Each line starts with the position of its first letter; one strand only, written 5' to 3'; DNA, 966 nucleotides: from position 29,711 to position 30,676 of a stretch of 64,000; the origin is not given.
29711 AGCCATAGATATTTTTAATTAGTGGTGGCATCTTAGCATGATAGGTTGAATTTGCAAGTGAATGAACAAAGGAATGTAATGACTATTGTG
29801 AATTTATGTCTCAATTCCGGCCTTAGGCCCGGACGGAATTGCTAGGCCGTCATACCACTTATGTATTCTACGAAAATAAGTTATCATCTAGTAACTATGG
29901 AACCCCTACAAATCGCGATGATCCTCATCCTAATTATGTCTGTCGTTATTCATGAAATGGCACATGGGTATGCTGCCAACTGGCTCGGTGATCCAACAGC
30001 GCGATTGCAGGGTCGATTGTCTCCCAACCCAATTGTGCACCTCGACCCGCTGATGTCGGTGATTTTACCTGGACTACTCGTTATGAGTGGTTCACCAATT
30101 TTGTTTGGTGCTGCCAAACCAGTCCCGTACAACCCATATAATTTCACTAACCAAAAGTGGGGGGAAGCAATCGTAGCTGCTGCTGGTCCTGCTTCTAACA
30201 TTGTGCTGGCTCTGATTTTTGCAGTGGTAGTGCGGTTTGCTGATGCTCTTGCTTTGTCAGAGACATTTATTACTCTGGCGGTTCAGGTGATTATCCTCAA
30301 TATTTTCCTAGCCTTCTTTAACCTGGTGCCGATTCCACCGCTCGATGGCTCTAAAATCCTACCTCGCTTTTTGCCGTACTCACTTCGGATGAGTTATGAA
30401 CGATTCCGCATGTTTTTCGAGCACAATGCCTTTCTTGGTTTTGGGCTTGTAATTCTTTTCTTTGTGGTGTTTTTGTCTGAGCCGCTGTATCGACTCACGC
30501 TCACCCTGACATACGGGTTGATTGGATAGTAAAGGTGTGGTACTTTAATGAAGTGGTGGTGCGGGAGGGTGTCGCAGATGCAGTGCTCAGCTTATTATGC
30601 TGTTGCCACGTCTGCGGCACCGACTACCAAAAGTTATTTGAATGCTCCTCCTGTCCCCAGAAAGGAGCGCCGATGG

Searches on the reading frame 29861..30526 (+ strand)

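Call 84: search_protein_families(library=pfam, proteins=[window:29861-30526:+], max_evalue=0.001)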
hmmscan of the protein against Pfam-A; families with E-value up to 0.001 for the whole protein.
window:29861-30526:+ (222 aa): 1 family
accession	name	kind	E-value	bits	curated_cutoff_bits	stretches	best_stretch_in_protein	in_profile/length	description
PF02163.28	Peptidase_M50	-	7.4e-15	55.3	27.2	2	132-172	155-195/221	Peptidase family M50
